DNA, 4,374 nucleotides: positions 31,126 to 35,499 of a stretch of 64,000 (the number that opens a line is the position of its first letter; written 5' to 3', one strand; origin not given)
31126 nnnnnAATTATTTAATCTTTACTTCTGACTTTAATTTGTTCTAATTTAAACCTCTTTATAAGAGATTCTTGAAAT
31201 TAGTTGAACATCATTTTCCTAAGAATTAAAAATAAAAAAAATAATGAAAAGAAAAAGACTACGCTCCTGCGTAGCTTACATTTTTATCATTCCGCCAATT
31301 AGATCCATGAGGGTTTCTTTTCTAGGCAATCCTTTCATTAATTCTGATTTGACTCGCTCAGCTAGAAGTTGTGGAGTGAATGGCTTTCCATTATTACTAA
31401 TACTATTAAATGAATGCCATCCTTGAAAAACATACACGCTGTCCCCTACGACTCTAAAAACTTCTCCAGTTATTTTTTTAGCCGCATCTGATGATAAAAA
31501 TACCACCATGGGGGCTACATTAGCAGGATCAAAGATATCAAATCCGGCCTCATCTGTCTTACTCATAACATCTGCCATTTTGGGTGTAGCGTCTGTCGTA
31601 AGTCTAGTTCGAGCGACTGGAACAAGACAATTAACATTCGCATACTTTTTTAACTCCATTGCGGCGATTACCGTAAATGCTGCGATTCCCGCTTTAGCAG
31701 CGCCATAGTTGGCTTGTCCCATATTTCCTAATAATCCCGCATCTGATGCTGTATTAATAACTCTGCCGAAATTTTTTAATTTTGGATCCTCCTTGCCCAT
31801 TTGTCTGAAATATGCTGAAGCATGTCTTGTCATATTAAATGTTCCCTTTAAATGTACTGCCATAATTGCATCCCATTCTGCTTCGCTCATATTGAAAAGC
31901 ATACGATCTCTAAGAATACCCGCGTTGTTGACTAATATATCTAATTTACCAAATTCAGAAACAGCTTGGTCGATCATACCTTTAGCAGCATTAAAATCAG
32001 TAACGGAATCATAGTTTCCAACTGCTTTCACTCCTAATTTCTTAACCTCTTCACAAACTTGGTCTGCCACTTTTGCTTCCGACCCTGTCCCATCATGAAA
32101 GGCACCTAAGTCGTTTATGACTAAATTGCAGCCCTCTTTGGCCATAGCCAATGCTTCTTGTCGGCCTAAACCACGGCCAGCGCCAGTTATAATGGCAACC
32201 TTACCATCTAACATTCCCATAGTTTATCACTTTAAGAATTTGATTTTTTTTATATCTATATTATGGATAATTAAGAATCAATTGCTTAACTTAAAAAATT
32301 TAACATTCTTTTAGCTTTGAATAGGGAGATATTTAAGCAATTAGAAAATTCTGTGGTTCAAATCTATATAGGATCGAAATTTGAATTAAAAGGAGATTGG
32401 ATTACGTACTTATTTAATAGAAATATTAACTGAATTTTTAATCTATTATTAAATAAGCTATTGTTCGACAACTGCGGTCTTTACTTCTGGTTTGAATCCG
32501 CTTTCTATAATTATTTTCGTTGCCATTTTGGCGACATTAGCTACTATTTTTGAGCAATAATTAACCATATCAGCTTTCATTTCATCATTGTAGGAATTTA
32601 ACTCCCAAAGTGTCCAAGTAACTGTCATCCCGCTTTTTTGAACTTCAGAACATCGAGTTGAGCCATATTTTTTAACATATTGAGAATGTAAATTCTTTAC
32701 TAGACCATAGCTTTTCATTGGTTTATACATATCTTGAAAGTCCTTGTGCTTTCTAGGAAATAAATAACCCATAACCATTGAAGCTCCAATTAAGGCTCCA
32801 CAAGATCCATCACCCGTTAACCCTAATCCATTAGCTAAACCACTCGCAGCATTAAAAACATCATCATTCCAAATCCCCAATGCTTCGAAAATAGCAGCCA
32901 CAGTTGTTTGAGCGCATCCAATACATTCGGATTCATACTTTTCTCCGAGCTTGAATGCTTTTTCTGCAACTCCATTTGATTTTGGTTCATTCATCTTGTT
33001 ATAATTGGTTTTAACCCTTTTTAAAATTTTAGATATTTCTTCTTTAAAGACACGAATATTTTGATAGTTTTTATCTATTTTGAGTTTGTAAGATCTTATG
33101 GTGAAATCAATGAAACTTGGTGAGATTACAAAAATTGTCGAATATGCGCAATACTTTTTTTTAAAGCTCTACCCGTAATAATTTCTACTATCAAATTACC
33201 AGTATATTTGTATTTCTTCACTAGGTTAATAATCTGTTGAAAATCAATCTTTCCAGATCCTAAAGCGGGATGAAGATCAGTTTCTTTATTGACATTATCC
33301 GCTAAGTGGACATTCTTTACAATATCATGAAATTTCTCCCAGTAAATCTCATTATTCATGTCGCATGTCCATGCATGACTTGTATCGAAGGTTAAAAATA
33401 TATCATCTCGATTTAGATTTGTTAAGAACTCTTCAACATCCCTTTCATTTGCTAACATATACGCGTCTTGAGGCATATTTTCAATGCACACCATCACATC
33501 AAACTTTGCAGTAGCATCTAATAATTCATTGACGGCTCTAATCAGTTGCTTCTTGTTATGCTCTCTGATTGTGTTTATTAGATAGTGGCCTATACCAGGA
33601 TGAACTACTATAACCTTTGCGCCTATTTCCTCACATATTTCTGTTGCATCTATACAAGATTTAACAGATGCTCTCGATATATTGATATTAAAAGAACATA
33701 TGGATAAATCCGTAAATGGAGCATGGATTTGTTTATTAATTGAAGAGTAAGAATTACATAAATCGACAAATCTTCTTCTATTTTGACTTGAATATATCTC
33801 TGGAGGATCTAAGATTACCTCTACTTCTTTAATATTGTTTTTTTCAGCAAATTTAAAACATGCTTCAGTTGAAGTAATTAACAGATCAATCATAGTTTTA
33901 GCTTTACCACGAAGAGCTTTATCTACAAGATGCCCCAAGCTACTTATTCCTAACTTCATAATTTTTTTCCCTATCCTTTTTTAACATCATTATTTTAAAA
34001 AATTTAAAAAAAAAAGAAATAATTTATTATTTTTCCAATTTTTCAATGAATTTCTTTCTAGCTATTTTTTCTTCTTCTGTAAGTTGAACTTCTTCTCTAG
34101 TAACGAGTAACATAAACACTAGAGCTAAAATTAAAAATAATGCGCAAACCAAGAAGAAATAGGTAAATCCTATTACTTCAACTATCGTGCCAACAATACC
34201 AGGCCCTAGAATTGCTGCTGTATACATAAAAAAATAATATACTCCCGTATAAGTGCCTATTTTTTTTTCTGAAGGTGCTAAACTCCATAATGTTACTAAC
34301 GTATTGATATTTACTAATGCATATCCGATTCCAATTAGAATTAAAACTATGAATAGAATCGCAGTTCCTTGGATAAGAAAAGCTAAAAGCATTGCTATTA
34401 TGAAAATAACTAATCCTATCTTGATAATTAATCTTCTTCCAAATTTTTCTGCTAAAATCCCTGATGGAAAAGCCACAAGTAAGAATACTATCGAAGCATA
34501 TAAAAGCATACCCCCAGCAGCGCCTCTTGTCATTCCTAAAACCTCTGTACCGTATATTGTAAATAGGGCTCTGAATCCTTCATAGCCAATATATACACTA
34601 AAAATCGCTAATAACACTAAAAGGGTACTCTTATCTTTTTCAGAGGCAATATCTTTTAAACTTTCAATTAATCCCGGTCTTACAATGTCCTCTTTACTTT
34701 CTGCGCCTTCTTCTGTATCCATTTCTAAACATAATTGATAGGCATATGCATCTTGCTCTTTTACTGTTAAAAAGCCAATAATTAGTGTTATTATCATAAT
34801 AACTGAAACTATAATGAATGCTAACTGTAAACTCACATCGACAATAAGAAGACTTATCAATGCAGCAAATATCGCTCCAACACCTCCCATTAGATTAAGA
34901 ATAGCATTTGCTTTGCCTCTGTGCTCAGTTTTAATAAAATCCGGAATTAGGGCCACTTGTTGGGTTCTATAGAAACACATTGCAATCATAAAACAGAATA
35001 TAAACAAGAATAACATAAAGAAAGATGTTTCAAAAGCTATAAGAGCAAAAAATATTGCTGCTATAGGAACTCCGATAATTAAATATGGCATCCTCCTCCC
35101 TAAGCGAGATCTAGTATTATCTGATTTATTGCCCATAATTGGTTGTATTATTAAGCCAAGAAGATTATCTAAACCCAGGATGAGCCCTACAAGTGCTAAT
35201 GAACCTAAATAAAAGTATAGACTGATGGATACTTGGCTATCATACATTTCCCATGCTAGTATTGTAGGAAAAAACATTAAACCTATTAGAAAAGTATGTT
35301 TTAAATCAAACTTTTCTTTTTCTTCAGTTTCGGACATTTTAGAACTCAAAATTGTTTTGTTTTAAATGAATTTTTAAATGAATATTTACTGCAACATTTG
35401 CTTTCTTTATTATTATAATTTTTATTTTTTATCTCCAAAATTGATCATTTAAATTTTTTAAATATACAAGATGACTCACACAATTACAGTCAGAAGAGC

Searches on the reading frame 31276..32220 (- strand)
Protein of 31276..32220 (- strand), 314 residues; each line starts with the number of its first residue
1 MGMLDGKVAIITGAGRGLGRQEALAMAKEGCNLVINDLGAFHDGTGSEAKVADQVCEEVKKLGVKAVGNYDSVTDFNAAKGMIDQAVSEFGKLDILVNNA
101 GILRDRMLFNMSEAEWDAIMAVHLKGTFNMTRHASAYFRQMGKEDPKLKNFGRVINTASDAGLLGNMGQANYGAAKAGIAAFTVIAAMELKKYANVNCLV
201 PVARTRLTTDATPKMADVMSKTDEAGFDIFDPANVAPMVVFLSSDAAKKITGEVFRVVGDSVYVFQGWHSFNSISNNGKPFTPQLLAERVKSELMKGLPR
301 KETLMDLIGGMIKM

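Call 97: search_protein_families(library=pfam, proteins=[window:31276-32220:-], max_evalue=0.001)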
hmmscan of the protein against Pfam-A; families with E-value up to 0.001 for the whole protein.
window:31276-32220:- (314 aa): 3 families
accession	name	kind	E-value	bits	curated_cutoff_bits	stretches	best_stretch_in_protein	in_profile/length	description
PF00106.31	adh_short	-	1.6e-37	129.4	26.6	1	7-202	1-180/195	short chain dehydrogenase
PF13561.12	adh_short_C2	-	1.3e-35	123.6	27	1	13-257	1-231/236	Enoyl-(Acyl carrier protein) reductase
PF08659.16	KR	-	9.3e-15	55.4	22.6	1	9-182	3-159/180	KR domain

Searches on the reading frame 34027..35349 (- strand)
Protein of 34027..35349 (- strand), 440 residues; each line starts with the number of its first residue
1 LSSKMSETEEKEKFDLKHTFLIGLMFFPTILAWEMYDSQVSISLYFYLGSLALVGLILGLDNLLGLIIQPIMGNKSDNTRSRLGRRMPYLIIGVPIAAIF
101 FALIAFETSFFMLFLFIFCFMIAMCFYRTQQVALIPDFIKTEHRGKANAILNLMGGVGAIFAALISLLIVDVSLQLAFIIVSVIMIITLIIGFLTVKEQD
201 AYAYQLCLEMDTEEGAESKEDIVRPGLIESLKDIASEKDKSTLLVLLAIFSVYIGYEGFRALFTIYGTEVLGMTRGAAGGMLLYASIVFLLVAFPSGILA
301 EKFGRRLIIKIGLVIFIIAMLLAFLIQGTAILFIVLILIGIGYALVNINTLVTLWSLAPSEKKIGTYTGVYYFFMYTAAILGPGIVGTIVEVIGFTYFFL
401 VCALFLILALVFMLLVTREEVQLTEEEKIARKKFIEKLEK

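Call 97: search_protein_families(library=pfam, proteins=[window:34027-35349:-], max_evalue=0.001)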
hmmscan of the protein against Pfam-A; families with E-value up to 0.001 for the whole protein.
window:34027-35349:- (440 aa): 3 families
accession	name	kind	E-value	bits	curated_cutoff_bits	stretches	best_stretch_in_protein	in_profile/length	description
PF07690.21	MFS_1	-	9.3e-41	140.3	33.4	2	24-287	3-249/347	Major Facilitator Superfamily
PF13347.12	MFS_2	-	8.6e-21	74.4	27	1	50-395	31-386/427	MFS/sugar transport protein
PF03209.21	PUCC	-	1.9e-10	40.8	21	1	53-419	16-399/401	PUCC protein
